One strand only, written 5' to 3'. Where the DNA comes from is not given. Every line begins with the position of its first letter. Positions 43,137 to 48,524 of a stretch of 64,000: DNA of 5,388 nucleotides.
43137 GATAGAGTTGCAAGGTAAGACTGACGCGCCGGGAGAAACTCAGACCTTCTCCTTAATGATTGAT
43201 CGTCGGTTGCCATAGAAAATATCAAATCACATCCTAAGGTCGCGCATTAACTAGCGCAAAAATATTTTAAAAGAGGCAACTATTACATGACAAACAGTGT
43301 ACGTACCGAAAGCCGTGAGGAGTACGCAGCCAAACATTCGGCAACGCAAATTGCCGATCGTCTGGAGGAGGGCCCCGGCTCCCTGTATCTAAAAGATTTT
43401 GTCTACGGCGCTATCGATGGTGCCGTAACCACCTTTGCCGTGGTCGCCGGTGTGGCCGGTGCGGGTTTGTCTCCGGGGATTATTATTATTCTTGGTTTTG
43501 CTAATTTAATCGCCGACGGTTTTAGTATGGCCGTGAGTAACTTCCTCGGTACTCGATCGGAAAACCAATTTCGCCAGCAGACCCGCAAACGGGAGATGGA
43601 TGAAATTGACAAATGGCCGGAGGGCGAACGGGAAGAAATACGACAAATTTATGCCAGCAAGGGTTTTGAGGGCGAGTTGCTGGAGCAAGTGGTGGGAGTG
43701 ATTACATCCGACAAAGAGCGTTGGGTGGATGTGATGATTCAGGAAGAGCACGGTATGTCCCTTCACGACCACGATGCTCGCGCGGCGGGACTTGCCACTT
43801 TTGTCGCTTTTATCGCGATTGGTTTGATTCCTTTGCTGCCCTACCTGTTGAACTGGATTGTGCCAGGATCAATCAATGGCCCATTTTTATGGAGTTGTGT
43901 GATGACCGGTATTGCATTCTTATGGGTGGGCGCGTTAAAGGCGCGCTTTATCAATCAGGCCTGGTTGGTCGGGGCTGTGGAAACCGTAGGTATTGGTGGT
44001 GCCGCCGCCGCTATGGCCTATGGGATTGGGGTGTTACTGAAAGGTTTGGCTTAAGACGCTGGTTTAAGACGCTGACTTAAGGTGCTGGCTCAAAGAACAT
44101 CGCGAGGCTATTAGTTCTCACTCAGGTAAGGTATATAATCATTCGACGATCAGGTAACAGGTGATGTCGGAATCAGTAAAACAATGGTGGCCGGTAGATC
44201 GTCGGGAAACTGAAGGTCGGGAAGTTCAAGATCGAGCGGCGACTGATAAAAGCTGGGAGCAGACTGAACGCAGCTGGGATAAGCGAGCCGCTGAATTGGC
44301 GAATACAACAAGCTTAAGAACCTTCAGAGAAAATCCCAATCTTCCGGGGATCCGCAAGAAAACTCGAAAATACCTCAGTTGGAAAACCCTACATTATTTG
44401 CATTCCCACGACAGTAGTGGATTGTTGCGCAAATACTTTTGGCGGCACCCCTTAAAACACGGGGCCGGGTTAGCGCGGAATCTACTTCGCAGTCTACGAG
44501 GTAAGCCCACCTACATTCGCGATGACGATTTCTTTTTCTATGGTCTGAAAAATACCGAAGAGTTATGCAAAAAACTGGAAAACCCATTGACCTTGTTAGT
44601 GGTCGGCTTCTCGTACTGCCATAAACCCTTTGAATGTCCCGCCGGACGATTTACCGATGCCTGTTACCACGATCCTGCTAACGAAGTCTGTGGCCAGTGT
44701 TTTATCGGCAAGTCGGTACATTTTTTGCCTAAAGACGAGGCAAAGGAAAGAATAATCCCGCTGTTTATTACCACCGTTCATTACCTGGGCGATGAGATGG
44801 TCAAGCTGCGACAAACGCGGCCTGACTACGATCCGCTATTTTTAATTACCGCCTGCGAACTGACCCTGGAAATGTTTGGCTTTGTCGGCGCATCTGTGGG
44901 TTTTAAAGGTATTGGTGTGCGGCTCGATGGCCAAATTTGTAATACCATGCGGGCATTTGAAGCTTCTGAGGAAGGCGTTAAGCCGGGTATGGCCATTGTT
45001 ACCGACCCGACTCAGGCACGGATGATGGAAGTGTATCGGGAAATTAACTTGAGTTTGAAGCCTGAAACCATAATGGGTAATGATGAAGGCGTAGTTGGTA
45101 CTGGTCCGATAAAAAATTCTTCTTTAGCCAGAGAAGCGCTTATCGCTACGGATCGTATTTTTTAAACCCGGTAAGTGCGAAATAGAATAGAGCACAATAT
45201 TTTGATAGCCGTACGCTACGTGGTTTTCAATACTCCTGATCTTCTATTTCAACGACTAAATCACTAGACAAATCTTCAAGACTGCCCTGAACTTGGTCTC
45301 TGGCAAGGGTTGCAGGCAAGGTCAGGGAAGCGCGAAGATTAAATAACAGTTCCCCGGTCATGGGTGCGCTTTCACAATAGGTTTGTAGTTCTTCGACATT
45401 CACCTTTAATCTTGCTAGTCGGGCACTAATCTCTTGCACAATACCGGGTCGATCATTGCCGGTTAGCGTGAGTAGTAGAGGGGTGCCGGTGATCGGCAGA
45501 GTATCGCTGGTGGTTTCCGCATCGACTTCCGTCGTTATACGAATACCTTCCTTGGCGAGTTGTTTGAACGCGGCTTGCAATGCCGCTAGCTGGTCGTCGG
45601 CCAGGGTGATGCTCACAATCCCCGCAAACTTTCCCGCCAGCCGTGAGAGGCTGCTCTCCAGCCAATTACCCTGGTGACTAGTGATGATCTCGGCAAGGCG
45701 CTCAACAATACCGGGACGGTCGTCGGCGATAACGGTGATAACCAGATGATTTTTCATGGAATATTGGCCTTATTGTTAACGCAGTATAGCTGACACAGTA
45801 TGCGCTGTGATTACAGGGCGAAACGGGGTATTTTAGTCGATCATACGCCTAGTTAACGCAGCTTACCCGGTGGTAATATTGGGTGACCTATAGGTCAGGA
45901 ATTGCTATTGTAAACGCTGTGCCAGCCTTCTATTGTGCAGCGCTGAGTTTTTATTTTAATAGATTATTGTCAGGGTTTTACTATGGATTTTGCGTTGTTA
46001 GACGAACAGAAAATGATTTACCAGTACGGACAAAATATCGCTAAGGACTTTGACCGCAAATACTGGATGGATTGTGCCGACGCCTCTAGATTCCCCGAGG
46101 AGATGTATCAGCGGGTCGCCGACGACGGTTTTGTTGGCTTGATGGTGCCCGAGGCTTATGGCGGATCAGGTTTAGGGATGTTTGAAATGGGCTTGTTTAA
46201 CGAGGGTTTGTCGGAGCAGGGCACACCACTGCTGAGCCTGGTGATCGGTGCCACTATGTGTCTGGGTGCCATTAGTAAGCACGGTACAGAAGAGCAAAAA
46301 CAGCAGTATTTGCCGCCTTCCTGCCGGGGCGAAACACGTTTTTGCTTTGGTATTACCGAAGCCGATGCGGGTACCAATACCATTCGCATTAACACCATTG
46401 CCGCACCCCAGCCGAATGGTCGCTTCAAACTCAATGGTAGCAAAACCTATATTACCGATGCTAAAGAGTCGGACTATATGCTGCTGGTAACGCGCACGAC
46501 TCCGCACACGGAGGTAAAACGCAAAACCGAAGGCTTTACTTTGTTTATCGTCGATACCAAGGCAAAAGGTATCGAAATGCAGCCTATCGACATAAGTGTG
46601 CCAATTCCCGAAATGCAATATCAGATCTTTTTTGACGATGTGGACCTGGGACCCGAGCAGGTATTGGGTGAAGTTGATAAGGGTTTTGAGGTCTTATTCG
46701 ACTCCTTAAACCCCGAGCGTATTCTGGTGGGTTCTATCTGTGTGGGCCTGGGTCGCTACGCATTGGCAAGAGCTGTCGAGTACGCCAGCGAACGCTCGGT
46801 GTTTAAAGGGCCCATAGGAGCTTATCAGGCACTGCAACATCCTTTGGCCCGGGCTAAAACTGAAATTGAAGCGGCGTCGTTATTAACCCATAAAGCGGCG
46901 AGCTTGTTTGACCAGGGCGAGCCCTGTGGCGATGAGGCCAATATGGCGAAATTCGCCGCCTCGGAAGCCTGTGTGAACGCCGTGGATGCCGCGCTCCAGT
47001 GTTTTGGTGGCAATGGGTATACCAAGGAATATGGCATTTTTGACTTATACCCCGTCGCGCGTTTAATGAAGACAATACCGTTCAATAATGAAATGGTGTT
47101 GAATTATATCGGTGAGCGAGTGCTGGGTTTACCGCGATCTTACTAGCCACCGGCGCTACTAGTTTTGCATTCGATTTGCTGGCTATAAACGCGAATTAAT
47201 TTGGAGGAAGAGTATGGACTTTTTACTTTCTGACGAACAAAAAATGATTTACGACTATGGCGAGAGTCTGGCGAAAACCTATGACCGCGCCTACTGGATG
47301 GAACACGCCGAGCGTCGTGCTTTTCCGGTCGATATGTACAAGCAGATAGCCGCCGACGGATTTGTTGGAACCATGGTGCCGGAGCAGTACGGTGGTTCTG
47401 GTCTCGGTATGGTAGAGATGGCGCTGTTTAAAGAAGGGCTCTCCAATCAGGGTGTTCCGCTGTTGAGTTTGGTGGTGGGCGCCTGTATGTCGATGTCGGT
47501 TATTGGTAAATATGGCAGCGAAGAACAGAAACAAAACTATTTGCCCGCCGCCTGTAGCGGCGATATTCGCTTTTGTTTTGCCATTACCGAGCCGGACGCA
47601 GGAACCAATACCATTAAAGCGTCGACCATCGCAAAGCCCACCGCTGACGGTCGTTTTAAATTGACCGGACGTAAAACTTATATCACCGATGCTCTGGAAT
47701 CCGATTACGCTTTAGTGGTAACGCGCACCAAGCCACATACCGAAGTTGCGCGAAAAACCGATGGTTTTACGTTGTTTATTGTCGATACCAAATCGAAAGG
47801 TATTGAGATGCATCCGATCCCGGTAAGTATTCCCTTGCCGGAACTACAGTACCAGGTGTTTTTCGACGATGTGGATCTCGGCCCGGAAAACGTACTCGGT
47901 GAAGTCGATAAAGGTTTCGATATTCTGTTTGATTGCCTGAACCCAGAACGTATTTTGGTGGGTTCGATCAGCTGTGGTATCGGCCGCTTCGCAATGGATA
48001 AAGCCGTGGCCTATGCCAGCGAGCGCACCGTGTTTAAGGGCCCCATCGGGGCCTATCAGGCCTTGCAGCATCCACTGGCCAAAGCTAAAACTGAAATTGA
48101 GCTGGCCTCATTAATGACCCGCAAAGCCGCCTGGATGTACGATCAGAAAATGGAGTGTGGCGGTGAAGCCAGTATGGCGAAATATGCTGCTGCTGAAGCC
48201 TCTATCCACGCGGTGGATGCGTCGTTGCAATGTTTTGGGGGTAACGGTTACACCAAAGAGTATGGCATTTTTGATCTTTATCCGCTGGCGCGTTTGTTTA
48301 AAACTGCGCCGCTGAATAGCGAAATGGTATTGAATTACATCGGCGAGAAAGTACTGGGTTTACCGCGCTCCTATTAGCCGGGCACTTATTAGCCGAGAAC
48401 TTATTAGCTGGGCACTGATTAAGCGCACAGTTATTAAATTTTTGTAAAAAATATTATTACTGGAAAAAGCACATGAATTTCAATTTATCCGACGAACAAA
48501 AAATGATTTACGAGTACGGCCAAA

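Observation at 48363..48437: Stop-codon reiteration: the last four codons plus stop of an acyl-CoA dehydrogenase gene repeated five times in frame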

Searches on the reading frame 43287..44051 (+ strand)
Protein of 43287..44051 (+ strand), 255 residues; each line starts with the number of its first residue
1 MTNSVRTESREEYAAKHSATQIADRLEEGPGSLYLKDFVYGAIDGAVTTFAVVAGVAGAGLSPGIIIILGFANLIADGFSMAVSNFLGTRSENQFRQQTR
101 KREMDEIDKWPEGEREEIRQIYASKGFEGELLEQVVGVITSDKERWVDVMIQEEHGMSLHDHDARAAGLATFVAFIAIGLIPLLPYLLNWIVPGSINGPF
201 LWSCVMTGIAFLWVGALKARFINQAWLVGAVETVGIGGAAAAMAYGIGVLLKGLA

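Call 25: search_protein_families(library=pfam, proteins=[window:43287-44051:+])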
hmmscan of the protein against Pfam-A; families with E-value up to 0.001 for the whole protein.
window:43287-44051:+ (255 aa): 1 family
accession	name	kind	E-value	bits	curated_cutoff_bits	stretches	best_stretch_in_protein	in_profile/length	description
PF01988.24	VIT1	-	4.8e-65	219.8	28.1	1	35-248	1-213/214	VIT family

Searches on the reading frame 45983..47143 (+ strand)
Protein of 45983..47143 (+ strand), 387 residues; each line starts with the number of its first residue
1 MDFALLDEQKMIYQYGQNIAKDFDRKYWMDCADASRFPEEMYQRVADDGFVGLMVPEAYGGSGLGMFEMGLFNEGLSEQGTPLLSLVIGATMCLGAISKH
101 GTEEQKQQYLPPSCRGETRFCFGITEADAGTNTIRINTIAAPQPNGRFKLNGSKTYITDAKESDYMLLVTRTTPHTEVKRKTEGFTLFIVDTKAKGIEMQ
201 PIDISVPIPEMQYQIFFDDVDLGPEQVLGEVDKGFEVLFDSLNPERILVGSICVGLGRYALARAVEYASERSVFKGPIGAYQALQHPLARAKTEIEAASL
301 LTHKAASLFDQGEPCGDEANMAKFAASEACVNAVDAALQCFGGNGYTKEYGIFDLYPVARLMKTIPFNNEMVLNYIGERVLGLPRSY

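Call 25: search_protein_families(library=pfam, proteins=[window:45983-47143:+])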
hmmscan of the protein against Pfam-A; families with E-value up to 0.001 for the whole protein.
window:45983-47143:+ (387 aa): 4 families
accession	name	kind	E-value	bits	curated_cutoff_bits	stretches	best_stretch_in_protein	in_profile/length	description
PF00441.29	Acyl-CoA_dh_1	-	3.1e-36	125.2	22.4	1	232-381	1-150/150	Acyl-CoA dehydrogenase, C-terminal domain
PF02771.21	Acyl-CoA_dh_N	-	9.3e-23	81.2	22.9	1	7-117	2-113/113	Acyl-CoA dehydrogenase, N-terminal domain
PF02770.24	Acyl-CoA_dh_M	-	2.4e-18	66.5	33.3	1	121-220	1-97/97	Acyl-CoA dehydrogenase, middle domain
PF08028.16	Acyl-CoA_dh_2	-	7.9e-15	55.8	22.7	1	249-350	3-114/134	Acyl-CoA dehydrogenase, C-terminal domain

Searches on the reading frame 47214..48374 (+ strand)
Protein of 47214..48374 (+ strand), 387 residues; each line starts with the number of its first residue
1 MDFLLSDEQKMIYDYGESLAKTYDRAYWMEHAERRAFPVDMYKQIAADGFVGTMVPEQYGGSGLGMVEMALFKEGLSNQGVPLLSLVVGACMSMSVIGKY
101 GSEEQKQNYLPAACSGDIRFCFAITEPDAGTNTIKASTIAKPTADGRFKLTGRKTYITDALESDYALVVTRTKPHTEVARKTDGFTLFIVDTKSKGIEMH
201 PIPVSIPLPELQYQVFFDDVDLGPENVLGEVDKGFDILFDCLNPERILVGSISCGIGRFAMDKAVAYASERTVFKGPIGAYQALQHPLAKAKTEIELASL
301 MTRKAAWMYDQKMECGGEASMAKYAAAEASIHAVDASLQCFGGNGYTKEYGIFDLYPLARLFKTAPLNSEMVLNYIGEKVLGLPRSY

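Call 6: find_related_loci(query=window:47214-48374:+, collection=genome_contigs, flank=10000)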
Query window:47214-48374:+ (387 aa) in genome_contigs; peptide patterns used: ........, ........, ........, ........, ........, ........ (x = any residue, [..] = any of these).
413 stretches matched a pattern; 328 encode a relative of the query (tblastn E <= 1e-3); the best 80 are kept; 73 distinct loci.
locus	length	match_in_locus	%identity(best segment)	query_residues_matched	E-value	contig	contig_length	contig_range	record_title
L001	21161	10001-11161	99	1-387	0e+0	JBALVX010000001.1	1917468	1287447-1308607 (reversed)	MAG: Porticoccaceae bacterium isolate 6NakV-02 NODE_1_length_1917468_cov_349.801702, whole genome shotgun sequence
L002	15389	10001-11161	85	1-387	0e+0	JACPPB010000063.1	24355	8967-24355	MAG: Gammaproteobacteria bacterium isolate NC_groundwater_616_Pr5_B-0.1um_64_11 alan_book_18_scaffold_628299, whole geno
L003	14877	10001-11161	85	1-387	0e+0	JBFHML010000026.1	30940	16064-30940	MAG: Porticoccaceae bacterium isolate Mix_sand07.2021.05.Z.7 k141_549282_length_30940_cov_23.8999, whole genome shotgun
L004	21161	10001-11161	84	1-387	0e+0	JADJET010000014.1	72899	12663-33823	MAG: Gammaproteobacteria bacterium isolate Bjer_18-Q3-R1-45_BAT3C.258 tig00016938-10-733170, whole genome shotgun sequen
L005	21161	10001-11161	84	1-387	0e+0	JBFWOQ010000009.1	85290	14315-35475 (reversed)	MAG: Porticoccaceae bacterium isolate CA_2019_TPBF_14 NODE_2334_length_85290_cov_8.953794_TPBF, whole genome shotgun seq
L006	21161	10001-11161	85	1-387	0e+0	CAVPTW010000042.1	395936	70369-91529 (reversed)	MAG: uncultured Gammaproteobacteria bacterium isolate MFD10097.bin.1.40 genome assembly, contig: contig_747, whole genom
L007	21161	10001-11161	84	1-387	0e+0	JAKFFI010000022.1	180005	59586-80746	MAG: Porticoccaceae bacterium isolate LC096 contig-124_45, whole genome shotgun sequence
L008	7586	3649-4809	83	1-387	0e+0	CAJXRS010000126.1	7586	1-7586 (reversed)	MAG TPA_asm: uncultured Gammaproteobacteria bacterium isolate SRR3933241_bin.14_MetaBAT_v2.12.1_MAG genome assembly, con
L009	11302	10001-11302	83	1-387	0e+0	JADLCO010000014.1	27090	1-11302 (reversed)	MAG: Pseudomonadales bacterium isolate SJ235 c_000000150232, whole genome shotgun sequence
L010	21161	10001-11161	83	1-387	0e+0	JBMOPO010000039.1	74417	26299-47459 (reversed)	MAG: Pseudomonadota bacterium isolate Betzabe_MAG130 MAG130_39, whole genome shotgun sequence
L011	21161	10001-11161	83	1-387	0e+0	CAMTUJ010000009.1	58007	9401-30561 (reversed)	MAG: uncultured Gammaproteobacteria bacterium isolate G04_MAG_00027 genome assembly, contig: G04_MAG_00027_000000000008,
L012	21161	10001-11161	81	1-387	0e+0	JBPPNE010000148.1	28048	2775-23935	MAG: Porticoccaceae bacterium isolate BIOS2019_out_004 k131_1062477, whole genome shotgun sequence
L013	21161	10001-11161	80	1-387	0e+0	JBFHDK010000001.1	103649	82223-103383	MAG: Porticoccaceae bacterium isolate Mix_sand07.2021.05.D.30 k141_2594185_length_103649_cov_11.7004, whole genome shotg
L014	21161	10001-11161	80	1-387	0e+0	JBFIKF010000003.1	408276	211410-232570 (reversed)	MAG: Porticoccaceae bacterium isolate Mix_sand12.2021.10.D.21 k141_1075682_length_408276_cov_71.0011, whole genome shotg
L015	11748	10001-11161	79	1-387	0e+0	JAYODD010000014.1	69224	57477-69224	MAG: Gammaproteobacteria bacterium isolate 139553_S155_metabat_bins_sens.tsv.082 NODE_493_length_69224_cov_6.000694, who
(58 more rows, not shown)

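Call 25: search_protein_families(library=pfam, proteins=[window:47214-48374:+])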
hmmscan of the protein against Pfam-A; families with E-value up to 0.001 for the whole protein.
window:47214-48374:+ (387 aa): 4 families
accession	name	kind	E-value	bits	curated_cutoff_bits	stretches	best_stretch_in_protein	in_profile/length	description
PF00441.29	Acyl-CoA_dh_1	-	1.9e-31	109.7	22.4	1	232-380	1-149/150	Acyl-CoA dehydrogenase, C-terminal domain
PF02771.21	Acyl-CoA_dh_N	-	3.5e-22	79.3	22.9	1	6-117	1-113/113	Acyl-CoA dehydrogenase, N-terminal domain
PF02770.24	Acyl-CoA_dh_M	-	4.2e-17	62.6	33.3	1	121-220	1-97/97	Acyl-CoA dehydrogenase, middle domain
PF08028.16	Acyl-CoA_dh_2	-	5.5e-09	36.9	22.7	1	250-350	4-114/134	Acyl-CoA dehydrogenase, C-terminal domain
